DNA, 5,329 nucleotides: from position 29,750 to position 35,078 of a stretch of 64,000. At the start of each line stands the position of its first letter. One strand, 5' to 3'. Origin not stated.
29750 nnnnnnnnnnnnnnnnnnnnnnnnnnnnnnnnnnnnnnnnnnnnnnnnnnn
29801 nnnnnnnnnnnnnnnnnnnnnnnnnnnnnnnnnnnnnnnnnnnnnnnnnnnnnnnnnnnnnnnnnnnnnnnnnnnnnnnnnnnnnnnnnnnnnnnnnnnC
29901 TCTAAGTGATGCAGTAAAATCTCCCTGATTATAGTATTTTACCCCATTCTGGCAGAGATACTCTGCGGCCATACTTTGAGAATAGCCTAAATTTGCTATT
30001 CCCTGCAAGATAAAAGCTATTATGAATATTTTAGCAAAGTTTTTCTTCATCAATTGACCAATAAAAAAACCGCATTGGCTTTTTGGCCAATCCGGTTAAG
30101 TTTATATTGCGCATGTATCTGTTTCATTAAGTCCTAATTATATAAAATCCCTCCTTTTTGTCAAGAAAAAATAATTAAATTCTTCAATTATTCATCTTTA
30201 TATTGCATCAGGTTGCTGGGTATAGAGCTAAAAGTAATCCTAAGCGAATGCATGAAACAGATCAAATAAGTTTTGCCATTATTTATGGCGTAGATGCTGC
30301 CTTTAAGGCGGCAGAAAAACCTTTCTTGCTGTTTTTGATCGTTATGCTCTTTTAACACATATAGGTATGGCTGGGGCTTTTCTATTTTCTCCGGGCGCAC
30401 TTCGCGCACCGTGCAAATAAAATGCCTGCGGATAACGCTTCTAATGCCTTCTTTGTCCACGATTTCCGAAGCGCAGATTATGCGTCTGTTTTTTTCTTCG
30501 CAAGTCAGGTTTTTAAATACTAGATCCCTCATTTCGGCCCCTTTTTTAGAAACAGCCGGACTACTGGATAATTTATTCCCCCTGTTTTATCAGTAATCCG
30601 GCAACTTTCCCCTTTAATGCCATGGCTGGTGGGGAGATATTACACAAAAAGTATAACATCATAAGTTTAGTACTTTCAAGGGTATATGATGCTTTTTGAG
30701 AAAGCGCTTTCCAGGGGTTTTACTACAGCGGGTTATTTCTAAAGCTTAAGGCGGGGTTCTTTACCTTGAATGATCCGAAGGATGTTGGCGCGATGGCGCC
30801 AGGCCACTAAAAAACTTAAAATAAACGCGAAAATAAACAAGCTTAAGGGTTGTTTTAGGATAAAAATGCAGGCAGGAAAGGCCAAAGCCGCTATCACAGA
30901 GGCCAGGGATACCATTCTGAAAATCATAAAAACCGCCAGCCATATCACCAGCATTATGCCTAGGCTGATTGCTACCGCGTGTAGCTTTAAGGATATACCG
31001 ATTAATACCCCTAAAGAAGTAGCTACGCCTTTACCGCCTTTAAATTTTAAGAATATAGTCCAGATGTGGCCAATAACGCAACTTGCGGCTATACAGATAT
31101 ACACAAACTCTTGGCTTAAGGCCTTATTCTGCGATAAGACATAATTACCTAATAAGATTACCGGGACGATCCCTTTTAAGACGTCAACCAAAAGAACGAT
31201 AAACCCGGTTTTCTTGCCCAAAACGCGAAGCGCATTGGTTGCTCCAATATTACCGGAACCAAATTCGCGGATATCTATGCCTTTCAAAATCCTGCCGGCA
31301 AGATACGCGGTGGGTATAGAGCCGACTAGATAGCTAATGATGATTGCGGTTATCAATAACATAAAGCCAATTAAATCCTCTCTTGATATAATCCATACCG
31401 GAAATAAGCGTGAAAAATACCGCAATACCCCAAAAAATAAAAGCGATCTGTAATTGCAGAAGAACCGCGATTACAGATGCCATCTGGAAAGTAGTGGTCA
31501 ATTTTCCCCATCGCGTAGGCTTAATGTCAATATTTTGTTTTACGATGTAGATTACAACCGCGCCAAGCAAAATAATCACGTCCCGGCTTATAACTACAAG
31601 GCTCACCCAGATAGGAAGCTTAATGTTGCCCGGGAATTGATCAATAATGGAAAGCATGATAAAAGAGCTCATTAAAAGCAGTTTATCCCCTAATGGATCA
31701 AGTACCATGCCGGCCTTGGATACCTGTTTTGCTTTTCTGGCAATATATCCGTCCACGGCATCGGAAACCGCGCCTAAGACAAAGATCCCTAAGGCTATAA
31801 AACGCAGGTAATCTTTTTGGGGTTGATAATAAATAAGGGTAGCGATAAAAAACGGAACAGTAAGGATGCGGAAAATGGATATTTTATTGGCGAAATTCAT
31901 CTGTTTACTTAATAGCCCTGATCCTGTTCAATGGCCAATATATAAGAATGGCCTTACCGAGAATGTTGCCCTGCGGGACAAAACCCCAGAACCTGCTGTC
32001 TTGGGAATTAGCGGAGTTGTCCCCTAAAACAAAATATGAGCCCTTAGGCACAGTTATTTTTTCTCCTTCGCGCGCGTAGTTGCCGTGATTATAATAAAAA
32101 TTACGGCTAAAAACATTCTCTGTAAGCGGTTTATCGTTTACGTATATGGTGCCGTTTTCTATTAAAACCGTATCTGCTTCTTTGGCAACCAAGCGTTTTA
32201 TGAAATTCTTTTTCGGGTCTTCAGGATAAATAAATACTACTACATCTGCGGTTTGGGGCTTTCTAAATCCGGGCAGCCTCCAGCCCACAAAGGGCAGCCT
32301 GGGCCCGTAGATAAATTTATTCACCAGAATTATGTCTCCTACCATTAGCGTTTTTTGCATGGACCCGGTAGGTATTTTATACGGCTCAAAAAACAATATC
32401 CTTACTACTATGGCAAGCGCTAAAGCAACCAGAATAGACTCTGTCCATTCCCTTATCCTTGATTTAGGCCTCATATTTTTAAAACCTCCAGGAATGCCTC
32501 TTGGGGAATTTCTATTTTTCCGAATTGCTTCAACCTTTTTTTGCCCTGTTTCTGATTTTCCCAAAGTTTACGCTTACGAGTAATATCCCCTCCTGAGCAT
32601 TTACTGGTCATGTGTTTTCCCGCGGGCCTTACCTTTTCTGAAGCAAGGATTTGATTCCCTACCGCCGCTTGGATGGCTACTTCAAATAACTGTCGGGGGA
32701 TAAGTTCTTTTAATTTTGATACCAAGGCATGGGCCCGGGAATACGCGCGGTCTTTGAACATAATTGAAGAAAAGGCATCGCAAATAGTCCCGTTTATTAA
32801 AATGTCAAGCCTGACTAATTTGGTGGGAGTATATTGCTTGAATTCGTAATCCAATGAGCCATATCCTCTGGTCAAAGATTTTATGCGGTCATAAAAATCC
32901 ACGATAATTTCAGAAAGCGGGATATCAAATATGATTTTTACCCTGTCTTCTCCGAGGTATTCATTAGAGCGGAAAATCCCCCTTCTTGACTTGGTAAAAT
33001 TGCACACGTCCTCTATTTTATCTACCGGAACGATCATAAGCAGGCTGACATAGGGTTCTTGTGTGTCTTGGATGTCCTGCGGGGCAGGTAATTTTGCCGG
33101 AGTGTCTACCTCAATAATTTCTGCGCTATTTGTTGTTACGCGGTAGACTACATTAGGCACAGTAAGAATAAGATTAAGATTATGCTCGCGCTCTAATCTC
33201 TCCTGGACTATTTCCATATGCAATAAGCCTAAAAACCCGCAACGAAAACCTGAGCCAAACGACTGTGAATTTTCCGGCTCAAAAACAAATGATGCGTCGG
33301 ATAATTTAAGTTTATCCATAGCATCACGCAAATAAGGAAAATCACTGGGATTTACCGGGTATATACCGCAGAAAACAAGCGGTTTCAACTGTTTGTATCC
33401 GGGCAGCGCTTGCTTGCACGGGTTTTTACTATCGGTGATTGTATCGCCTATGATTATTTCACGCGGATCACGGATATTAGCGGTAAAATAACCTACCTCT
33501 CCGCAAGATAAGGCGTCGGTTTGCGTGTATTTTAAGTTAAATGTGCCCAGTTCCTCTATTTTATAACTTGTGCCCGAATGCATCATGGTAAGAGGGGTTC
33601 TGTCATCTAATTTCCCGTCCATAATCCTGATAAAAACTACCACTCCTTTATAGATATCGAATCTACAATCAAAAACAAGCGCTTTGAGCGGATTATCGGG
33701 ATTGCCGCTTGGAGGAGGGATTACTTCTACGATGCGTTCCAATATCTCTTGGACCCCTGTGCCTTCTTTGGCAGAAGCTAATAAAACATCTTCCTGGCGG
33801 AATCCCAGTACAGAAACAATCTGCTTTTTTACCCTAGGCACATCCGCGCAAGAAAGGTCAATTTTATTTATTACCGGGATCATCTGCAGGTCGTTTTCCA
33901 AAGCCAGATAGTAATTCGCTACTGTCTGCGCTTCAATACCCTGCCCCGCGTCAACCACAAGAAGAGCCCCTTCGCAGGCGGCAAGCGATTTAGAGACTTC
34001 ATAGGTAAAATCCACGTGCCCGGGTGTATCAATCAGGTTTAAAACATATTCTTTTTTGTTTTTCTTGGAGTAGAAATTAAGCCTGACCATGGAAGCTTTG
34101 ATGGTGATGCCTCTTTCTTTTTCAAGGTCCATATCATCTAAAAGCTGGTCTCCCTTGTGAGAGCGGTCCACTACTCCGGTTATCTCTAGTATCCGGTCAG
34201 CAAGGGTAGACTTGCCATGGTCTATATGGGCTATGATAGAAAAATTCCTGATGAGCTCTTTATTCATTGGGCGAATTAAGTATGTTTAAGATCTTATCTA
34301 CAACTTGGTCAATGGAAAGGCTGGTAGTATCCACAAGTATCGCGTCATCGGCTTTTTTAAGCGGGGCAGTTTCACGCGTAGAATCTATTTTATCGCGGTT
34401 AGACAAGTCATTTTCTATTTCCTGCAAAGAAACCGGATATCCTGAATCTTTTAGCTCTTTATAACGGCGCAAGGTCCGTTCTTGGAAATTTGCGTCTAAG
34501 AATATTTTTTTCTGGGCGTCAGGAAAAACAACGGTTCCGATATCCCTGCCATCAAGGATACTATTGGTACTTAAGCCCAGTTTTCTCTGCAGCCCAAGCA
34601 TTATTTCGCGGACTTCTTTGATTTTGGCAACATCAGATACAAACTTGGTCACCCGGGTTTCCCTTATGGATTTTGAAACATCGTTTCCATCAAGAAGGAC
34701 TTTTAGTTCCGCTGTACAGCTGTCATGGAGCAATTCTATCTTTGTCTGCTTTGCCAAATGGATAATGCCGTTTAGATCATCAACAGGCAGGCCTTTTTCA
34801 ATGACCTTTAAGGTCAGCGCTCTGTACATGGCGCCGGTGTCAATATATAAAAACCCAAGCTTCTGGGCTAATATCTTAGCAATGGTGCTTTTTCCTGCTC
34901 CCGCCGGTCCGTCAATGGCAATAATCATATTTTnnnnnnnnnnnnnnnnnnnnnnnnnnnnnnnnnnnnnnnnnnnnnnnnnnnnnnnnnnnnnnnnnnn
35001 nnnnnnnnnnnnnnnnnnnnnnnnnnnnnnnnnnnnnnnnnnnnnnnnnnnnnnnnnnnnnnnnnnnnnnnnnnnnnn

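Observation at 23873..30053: Lone plus-strand GH94-like phosphorylase convergent with a 937-aa TPR plus beta-barrel outer-membrane protein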

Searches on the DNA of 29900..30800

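Call 77: search_rna_families(source=window, start=29900, end=30800, threshold=evalue, max_evalue=1)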
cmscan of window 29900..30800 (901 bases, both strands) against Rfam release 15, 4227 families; matches with E-value up to 1: 2.
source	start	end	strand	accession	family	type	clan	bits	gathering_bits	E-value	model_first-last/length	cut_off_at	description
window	30282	30344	+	RF03254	mir-9460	Gene; miRNA;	-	17.7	85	0.83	1-68/68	no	mir-9460 microRNA precursor family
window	30045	30099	+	RF02377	SurA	Gene; sRNA;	-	12.7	100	0.87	1-279/279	no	SurA sRNA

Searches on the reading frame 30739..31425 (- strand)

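Call 11: search_protein_families(library=pfam, proteins=[window:30739-31425:-], max_evalue=0.001)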
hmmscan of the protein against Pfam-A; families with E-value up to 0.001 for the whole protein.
window:30739-31425:- (228 aa): 1 family
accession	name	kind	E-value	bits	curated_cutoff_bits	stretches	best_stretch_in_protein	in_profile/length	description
PF02660.20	G3P_acyltransf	-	1.3e-54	185.2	24.1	1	30-218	1-164/164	Glycerol-3-phosphate acyltransferase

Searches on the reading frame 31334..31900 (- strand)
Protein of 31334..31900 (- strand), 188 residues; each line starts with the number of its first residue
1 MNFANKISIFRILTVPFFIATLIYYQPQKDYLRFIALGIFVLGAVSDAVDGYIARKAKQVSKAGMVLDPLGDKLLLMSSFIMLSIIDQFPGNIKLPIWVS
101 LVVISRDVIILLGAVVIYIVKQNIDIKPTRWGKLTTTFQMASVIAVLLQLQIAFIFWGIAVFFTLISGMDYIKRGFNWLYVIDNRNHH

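Call 11: search_protein_families(library=pfam, proteins=[window:31334-31900:-], max_evalue=0.001)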
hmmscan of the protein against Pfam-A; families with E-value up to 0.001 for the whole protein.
window:31334-31900:- (188 aa): 1 family
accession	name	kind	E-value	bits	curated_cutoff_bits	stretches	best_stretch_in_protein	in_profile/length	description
PF01066.26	CDP-OH_P_transf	-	1.2e-33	117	22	1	1-165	1-151/152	CDP-alcohol phosphatidyltransferase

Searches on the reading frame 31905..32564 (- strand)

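Call 11: search_protein_families(library=pfam, proteins=[window:31905-32564:-], max_evalue=0.001)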
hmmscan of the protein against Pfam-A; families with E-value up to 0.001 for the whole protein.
window:31905-32564:- (219 aa): 1 family
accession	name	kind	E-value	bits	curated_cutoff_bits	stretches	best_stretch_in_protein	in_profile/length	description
PF10502.14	Peptidase_S26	-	5.1e-50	170.2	22.9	1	37-210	1-168/168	Signal peptidase, peptidase S26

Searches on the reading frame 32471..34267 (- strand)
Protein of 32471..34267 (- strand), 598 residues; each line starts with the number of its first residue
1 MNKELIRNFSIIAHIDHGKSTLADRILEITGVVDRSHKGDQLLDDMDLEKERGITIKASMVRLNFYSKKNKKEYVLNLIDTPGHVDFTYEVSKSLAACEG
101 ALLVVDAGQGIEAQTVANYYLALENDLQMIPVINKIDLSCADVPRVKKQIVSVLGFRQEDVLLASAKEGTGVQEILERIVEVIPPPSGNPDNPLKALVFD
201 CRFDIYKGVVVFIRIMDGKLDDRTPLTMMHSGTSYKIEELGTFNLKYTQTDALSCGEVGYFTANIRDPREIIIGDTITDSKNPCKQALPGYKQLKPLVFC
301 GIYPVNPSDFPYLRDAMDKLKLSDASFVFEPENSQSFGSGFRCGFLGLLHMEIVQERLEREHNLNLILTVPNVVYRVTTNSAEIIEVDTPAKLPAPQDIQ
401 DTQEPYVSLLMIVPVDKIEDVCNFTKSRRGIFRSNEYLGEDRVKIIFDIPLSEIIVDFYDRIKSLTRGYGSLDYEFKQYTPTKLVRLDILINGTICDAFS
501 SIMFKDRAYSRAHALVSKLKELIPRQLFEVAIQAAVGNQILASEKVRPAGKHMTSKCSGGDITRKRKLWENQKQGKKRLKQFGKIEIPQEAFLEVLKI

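Call 11: search_protein_families(library=pfam, proteins=[window:32471-34267:-], max_evalue=0.001)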
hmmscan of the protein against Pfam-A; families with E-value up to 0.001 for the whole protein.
window:32471-34267:- (598 aa): 7 families
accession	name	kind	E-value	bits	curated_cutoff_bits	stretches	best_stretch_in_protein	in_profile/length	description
PF00009.33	GTP_EFTU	-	5.3e-54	183.1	26.5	1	6-185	3-188/188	Elongation factor Tu GTP binding domain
PF06421.17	LepA_C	-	1.8e-40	137.8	29.7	1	491-597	1-107/107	GTP-binding protein LepA C-terminus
PF00679.30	EFG_C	-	8.9e-19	67.8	27.9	1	403-488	3-87/89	Elongation factor G C-terminus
PF03144.31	GTP_EFTU_D2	-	6.8e-06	26.9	30.3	1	208-278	1-73/73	Elongation factor Tu domain 2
PF14492.12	EFG_III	-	0.0007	20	27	0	295-368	3-73/75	Elongation Factor G, domain III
PF01926.29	MMR_HSR1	-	0.00073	20.1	21.9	0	17-135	10-113/113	50S ribosome-binding GTPase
PF00071.28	Ras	-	0.00093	19.2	21.6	0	68-183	42-160/162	Ras family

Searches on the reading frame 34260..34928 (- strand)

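Call 11: search_protein_families(library=pfam, proteins=[window:34260-34928:-], max_evalue=0.001)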
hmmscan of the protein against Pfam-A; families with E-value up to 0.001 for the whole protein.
window:34260-34928:- (222 aa): 8 families
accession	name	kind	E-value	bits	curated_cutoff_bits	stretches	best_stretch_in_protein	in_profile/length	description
PF02224.24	Cytidylate_kin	-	3.8e-75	252.6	26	1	3-218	1-210/211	Cytidylate kinase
PF13189.12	Cytidylate_kin2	-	1.2e-07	32.5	28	1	2-154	1-127/176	Cytidylate kinase-like family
PF01202.28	SKI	-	3.9e-06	27.5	22.1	1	10-33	2-25/159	Shikimate kinase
PF13238.12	AAA_18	-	5.5e-06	27.3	29.4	1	3-54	1-44/128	AAA domain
PF13207.12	AAA_17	-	1e-05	26.3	27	1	7-61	2-52/136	AAA domain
PF03668.21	RapZ-like_N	-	1.8e-05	25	25.4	0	140-218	84-155/158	RapZ-like N-terminal domain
PF01712.25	dNK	-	0.00063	20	27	0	3-28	1-26/203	Deoxynucleoside kinase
PF00406.28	ADK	-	0.00068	20.2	26.8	0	7-51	3-47/151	Adenylate kinase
